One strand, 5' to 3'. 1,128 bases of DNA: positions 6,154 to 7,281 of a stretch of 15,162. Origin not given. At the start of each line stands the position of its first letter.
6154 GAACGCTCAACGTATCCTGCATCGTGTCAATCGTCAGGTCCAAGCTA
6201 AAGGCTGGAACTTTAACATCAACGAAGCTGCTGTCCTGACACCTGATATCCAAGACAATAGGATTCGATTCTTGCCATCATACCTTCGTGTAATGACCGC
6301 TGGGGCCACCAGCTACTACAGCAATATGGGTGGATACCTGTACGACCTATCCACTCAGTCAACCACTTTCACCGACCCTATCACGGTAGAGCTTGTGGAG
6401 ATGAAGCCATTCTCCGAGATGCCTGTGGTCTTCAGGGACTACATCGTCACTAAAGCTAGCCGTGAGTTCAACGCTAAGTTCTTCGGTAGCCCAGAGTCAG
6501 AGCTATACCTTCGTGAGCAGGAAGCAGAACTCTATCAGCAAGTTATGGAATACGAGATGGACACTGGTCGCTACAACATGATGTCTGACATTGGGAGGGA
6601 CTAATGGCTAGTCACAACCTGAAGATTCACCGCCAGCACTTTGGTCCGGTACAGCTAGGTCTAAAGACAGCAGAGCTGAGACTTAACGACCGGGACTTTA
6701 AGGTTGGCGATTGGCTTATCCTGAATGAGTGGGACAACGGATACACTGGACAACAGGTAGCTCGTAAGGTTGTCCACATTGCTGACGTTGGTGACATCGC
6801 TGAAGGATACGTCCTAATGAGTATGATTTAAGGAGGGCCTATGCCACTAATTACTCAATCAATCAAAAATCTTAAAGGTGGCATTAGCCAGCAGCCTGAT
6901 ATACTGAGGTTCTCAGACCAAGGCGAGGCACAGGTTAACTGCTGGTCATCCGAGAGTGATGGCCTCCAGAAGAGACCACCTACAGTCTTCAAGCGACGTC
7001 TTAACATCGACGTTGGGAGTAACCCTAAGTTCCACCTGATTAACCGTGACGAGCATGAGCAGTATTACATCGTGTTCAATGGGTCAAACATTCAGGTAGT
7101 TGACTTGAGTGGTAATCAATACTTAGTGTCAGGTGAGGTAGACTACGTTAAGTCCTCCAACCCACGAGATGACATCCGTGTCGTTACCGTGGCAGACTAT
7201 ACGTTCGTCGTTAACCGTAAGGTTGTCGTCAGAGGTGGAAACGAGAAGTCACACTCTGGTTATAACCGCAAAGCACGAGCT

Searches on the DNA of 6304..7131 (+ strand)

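Call 66: search_dna_similar(query=window:6304-7131:+, collection=phages, mode=near, max_rows=12, rows=spread)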
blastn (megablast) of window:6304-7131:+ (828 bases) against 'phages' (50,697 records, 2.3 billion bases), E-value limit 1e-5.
Records with a match: 210; places in all: 214; records where one place covers at least 80% of the query: 159.
Best place of each record, by identity: 95-99% 91; 90-95% 83; 80-90% 29; 60-80% 7.
By first word of the organism name: Escherichia 88; Salmonella 59; Kayfunavirus 17; Enterobacter 13; Citrobacter 7; Klebsiella 5; Cronobacter 5; Shigella 4; Bacteriophage 2; Enterococcus 1; and 9 more.
By host as written in the record: Escherichia coli 47; Salmonella enterica subsp. enterica serovar Typhi 28; - 26; Salmonella enterica subsp. enterica serovar Typhi strain BRD948 10; Salmonella enterica subsp. enterica serovar Paratyphi C 5; Klebsiella pneumoniae 4; Salmonella enterica subsp. enterica serovar Paratyphi B 4; Salmonella enterica subsp. enterica serovar Paratyphi A 4; and 56 more.
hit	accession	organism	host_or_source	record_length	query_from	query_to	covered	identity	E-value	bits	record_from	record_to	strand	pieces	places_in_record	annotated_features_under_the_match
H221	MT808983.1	Escherichia phage TM1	Escherichia coli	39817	1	828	100%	97.8%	0e+0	1430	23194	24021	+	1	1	tail tubular protein | tail tube | hypothetical protein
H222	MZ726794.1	Escherichia phage vB_EcoA_ASO2B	Escherichia coli O2 Strain ECL21443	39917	1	828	100%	97.0%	0e+0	1391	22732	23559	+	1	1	tail tubular protein A | tail tubular protein B | hypothetical protein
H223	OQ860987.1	Salmonella phage ST1_da Silva-2023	Salmonella enterica subsp. enterica ...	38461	1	827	100%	95.6%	0e+0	1328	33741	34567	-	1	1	tail fiber protein / tail tubular protein A | non-contractile tail tubular protein | hypothetical protein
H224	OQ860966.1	Salmonella phage ST59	Salmonella enterica subsp. enterica ...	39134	1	827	100%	95.3%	0e+0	1312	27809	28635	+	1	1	tail fiber protein / tail tubular protein A | non-contractile tail tubular protein | hypothetical protein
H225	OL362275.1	Escherichia phage HC12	Escherichia coli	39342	1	824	100%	95.0%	0e+0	1295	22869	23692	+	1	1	tail fiber protein | non-contractile tail tubular protein | hypothetical protein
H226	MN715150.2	Citrobacter phage NS1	Citrobacter freundii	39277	1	828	100%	93.6%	0e+0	1236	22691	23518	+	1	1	tail tubular protein A | non-contractile tail tubular protein | hypothetical protein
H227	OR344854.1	Salmonella phage PRF-SP10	Salmonella enterica subsp. enterica ...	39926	5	828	100%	93.3%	0e+0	1218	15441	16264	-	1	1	tail tubular protein (x2) | hypothetical protein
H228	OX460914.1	Kayfunavirus sp. EcoIv39_Milel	wastewater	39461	2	824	99%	92.0%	0e+0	1155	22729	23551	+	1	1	record has no annotation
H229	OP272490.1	Enterobacter phage 01_vB_Eclo_IJM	Enterobacter cloacae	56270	1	780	94%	80.7%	2e-168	597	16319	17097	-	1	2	hypothetical protein (x3) | non-contractile tail tubular protein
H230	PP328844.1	Escherichia phage 216Ecol046PP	Escherichia coli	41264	1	828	73%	95.0%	3e-142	948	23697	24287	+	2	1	tail tubular protein (x2)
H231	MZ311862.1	Escherichia phage vB_EcoP_LNA3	Escherichia coli K12 substrain MG1655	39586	135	828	57%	93.8%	3e-117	706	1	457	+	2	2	record has no annotation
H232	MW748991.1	Enterobacter phage IME278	Enterobacter hormaechei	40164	13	280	32%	82.1%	1e-57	230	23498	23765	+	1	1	tail fiber protein / tail tubular protein A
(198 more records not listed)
